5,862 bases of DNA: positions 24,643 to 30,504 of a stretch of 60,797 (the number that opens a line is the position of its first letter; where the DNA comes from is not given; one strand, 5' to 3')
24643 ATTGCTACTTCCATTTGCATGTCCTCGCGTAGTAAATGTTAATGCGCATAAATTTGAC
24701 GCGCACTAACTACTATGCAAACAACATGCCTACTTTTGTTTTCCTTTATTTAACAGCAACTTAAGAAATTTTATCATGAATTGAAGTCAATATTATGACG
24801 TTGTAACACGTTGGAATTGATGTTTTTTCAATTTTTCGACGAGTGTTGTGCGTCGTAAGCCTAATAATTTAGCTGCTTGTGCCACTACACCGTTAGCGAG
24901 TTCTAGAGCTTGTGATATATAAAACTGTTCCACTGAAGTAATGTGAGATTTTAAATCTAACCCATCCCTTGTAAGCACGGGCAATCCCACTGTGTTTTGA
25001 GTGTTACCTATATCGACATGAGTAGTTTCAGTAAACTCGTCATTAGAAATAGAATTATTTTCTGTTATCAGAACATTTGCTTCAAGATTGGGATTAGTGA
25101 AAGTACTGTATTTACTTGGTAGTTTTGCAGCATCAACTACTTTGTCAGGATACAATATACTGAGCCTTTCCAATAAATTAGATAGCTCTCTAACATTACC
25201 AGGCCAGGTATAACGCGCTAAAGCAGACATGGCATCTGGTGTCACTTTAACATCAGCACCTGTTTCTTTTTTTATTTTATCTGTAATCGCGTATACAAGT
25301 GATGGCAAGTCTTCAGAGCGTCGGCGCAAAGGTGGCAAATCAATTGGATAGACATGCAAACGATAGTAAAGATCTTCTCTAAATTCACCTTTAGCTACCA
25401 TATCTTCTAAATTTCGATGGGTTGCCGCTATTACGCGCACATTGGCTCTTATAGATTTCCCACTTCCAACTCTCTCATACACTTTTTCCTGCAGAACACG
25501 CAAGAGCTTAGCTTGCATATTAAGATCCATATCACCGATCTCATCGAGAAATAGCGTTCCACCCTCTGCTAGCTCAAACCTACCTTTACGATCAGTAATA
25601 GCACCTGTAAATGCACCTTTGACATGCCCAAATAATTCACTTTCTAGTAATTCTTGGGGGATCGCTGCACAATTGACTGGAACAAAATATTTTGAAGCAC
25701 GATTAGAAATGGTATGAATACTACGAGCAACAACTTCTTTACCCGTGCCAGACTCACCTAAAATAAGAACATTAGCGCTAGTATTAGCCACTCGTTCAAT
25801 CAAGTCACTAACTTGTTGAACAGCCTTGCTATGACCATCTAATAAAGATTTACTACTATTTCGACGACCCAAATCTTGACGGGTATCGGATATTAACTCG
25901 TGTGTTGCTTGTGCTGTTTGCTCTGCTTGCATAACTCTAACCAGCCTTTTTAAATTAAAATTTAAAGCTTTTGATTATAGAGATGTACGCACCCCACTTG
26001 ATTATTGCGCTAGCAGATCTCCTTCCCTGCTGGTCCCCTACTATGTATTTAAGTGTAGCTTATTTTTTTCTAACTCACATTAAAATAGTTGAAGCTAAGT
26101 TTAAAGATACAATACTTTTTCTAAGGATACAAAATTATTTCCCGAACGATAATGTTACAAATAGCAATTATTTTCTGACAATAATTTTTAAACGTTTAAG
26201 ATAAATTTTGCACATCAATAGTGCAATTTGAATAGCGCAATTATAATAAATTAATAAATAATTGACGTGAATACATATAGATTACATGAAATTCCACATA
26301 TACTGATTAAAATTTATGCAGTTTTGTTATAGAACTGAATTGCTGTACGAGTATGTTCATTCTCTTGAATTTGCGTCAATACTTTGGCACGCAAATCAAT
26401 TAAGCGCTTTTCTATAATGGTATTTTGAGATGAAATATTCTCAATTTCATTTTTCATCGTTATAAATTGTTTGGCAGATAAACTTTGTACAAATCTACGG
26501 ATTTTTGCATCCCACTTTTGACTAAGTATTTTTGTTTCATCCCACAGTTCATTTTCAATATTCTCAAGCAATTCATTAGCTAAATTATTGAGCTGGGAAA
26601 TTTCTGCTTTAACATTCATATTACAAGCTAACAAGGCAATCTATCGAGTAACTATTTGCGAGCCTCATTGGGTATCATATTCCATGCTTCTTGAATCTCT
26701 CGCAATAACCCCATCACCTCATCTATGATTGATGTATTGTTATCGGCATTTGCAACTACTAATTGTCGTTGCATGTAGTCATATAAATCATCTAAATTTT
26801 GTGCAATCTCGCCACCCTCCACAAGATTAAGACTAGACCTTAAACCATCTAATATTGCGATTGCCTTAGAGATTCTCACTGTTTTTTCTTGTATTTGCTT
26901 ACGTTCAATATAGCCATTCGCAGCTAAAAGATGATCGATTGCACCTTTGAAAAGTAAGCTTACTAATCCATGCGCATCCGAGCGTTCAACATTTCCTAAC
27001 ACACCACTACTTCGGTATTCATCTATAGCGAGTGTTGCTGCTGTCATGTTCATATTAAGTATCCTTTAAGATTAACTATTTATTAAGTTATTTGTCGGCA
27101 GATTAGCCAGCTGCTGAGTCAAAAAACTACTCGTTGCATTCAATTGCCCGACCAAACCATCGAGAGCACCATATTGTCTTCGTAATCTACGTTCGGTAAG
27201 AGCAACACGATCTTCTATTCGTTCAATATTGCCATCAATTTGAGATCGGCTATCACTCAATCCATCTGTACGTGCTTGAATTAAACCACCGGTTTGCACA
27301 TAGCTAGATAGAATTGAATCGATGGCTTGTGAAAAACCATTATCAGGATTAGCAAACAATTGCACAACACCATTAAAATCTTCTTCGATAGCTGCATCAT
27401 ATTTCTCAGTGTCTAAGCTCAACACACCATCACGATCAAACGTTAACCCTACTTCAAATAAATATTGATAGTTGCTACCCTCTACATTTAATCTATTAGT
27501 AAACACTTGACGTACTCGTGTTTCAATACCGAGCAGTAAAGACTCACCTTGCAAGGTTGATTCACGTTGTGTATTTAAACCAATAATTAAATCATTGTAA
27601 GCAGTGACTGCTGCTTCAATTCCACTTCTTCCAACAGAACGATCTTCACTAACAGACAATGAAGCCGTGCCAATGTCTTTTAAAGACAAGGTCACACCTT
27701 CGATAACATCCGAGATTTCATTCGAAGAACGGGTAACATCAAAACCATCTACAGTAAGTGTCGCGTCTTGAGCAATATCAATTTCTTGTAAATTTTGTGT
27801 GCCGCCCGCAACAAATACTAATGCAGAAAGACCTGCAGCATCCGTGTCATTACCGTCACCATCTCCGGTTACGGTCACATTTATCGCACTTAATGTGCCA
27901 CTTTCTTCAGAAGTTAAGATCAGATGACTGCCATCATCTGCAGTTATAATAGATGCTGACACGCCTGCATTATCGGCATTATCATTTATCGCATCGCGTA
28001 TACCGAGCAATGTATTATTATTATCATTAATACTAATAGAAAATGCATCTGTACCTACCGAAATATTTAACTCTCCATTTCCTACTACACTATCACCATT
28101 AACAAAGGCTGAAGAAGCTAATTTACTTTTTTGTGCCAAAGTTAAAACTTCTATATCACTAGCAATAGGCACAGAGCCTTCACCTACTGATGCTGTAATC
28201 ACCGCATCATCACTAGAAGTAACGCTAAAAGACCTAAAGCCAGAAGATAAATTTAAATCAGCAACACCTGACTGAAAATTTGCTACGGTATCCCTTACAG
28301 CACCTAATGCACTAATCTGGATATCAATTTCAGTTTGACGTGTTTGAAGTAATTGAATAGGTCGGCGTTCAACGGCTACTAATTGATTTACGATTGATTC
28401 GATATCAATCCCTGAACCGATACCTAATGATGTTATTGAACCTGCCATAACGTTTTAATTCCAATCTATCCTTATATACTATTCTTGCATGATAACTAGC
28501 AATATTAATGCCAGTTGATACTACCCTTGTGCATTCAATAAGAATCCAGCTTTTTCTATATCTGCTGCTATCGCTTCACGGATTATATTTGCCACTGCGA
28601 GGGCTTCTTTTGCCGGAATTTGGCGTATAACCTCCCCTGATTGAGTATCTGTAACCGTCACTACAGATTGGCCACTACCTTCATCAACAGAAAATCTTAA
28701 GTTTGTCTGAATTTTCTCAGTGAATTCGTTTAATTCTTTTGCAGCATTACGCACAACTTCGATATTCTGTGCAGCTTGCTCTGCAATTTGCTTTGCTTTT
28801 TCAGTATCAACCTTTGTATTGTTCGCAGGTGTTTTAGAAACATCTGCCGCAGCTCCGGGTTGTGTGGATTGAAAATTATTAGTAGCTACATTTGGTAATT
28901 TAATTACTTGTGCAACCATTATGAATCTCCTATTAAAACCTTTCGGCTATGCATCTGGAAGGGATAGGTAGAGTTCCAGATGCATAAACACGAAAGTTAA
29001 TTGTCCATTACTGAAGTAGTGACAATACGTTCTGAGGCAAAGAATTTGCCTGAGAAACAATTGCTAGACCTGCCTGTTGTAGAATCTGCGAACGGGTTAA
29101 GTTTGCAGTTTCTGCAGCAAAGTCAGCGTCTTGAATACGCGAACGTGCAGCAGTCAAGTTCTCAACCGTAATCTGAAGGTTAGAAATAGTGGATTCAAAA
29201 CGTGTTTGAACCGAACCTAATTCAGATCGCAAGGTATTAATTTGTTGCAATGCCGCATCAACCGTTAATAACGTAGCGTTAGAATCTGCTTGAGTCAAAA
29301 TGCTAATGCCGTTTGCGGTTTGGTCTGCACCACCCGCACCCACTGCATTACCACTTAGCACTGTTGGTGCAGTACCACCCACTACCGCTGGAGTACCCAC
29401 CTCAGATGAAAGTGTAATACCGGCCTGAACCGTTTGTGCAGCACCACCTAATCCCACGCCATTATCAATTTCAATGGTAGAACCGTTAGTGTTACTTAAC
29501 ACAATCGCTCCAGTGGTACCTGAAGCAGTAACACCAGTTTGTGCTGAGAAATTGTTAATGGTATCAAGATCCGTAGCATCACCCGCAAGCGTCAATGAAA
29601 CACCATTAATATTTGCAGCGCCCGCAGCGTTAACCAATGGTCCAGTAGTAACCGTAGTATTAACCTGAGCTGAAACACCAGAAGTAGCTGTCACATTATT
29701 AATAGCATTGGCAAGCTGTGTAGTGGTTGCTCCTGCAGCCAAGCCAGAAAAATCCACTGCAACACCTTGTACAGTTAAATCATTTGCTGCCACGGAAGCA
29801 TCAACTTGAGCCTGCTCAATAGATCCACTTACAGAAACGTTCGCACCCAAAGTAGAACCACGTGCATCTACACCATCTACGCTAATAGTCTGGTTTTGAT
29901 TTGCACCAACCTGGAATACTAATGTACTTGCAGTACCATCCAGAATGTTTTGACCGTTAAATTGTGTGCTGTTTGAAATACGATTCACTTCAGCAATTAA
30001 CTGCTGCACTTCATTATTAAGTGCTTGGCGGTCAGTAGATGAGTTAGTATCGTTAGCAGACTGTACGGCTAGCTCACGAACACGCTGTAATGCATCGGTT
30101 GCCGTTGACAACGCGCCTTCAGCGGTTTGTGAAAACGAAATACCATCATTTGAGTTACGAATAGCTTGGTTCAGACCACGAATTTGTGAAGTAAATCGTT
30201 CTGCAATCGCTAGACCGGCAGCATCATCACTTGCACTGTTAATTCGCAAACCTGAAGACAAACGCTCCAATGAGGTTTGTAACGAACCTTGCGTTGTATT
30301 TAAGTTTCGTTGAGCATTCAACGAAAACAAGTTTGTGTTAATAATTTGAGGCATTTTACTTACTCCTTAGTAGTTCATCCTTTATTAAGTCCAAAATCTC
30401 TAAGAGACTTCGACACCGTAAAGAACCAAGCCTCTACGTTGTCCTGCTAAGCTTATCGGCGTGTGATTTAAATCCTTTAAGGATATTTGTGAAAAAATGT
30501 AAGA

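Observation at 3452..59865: Eight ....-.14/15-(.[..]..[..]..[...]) promoters: an expanded FliA regulon readable from the DNA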

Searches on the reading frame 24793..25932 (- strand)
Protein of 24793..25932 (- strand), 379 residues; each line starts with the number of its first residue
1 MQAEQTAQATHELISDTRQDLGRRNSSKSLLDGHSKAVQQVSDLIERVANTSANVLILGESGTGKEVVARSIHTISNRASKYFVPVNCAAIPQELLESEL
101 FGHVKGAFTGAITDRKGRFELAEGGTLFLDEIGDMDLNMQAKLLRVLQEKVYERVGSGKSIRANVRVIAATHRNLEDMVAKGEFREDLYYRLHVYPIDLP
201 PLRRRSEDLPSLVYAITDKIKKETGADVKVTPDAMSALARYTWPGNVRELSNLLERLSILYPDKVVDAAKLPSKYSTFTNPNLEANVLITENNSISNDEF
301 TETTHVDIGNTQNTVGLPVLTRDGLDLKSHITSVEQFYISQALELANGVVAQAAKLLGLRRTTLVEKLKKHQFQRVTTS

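Call 35: search_protein_families(library=ncbifam, proteins=[window:24793-25932:-], max_evalue=0.01)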
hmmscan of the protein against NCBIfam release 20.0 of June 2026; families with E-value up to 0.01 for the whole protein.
window:24793-25932:- (379 aa): 34 families (the best 25 are shown)
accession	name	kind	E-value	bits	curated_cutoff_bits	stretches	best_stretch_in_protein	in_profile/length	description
TIGR01817.1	nifA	equivalog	4.6e-115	385.4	528.85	1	4-372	171-528/534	nif-specific transcriptional activator NifA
NF041552.1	TF_PrdR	equivalog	5.4e-111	371.7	795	2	27-275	265-514/577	sigma-54 dependent transcriptional regulator PrdR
TIGR01818.1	ntrC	equivalog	3.9e-103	345.7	558.6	1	25-370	130-462/463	nitrogen regulation protein NR(I)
NF003451.0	PRK05022.1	equivalog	1.9e-101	340.3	476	1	15-370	176-507/512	nitric oxide reductase transcriptional regulator NorR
NF038308.1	RNA_repair_RtcR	equivalog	2.5e-98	330.2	650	1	22-371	173-516/530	RNA repair transcriptional activator RtcR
TIGR02915.1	PEP_resp_reg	equivalog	1.3e-96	324.1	502.6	2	13-272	122-383/445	PEP-CTERM-box response regulator transcription factor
NF008469.0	PRK11361.1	equivalog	2.7e-94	316.5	714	1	8-280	123-395/461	acetoacetate metabolism transcriptional regulator AtoC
NF041946.1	LuxO_transreg_Vib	equivalog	7.6e-94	315.1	800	1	27-372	131-461/463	quorum-sensing sigma-54 dependent transcriptional regulator LuxO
NF011958.0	PRK15429.1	equivalog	1.6e-91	308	830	1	29-275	379-625/692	formate hydrogenlyase transcriptional activator FlhA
NF050807.1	TransRegFlbDCaul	equivalog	2.5e-88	296.9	750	1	35-372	124-439/454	sigma-54-dependent transcriptional regulator FlbD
TIGR02329.1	propionate_PrpR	equivalog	5.5e-85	286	499.2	1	7-369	191-525/526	propionate catabolism operon regulatory protein PrpR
NF008176.1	PRK10923.1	equivalog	1.3e-84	284.5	620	1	26-370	135-465/469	nitrogen regulation protein NR(I)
TIGR02974.1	phageshock_pspF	equivalog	1.7e-83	280.7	443.55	1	33-371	3-336/336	phage shock protein operon transcriptional activator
NF011953.0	PRK15424.1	equivalog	2.2e-80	270.8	703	1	10-372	201-535/538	propionate catabolism operon regulatory protein PrpR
NF007689.0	PRK10365.1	equivalog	4.8e-80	269.5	760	1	20-274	130-385/441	sigma-54-dependent response regulator transcription factor ZraR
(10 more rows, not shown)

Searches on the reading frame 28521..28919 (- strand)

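Call 35: search_protein_families(library=ncbifam, proteins=[window:28521-28919:-], max_evalue=0.01)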
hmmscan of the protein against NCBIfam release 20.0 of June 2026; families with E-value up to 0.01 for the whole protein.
window:28521-28919:- (132 aa): 3 families
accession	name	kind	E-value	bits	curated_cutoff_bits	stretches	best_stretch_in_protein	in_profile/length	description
NF006465.1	PRK08868.1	equivalog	3e-16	60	154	1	25-112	39-127/134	flagellar protein FlaG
NF006281.0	PRK08452.1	equivalog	6.5e-15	55.5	117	1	18-117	18-116/124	flagella length regulator FlaG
NF005834.1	PRK07738.1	equivalog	9.9e-12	45.4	107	1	26-117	19-109/117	flagellar protein FlaG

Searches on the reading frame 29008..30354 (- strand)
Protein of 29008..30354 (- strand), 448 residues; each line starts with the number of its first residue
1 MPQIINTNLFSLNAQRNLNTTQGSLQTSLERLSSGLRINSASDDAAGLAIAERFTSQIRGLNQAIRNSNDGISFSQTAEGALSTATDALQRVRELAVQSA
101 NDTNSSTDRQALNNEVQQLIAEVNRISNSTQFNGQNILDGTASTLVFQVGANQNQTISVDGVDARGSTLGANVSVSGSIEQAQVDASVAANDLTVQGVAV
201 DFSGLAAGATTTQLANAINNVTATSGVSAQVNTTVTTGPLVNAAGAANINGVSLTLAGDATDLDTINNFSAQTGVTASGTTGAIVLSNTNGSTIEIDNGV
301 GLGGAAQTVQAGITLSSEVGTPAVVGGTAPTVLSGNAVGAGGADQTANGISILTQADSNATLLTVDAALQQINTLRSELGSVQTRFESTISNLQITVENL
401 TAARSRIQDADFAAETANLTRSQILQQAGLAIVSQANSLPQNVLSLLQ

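Call 7: search_protein_families(library=ncbifam, proteins=[window:29008-30354:-])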
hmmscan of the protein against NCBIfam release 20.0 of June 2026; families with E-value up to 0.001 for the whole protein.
window:29008-30354:- (448 aa): 28 families (the best 25 are shown)
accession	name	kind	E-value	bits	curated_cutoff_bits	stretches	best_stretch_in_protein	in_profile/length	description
NF009448.0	PRK12806.1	equivalog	3.1e-120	402.2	531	1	1-448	1-474/475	flagellin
NF006467.0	PRK08869.1-2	subfamily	3.3e-105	352.5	443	2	1-285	1-285/400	flagellin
NF005294.0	PRK06819.1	subfamily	7.2e-100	335.1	387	1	1-448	1-376/376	FliC/FljB family flagellin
NF005953.0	PRK08026.1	subfamily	2.1e-92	311.4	619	2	1-307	1-295/548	FliC/FljB family flagellin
NF009444.0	PRK12802.1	equivalog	2.5e-92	309.4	332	2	5-225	5-231/282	flagellin domain-containing protein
NF006470.0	PRK08869.1-5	equivalog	2.1e-77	260.9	423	2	5-273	4-288/388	flagellin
NF006466.0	PRK08869.1-1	subfamily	8.7e-76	255.9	426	2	5-236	5-238/377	flagellin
NF006468.0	PRK08869.1-3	subfamily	6.4e-75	252.6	436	2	5-193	5-195/378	polar flagellin E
NF006469.0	PRK08869.1-4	equivalog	1.7e-67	228.4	627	2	4-176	4-178/377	flagellin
NF009446.0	PRK12804.1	subfamily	2.9e-66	224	352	2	5-224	3-228/301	flagellin Hag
NF038071.1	lat_flg_LafA_2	exception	1.6e-65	221.3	365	2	4-247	4-250/284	lateral flagellin LafA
NF010115.0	PRK13588.1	subfamily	1.1e-60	206.1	503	2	4-301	4-324/514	flagellin B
NF009234.0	PRK12584.1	equivalog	1.1e-56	193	752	2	4-312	4-327/510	flagellin A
NF006264.0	PRK08411.1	subfamily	3.5e-56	191.1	729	2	4-306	4-319/572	flagellin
NF010116.0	PRK13589.1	subfamily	6.7e-52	177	983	2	4-306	4-319/576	flagellin A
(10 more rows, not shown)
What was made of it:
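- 29008..30354 (-): fliC flagellin. NCBIfam flagellin families, best E-value 3e-120 (call 7).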
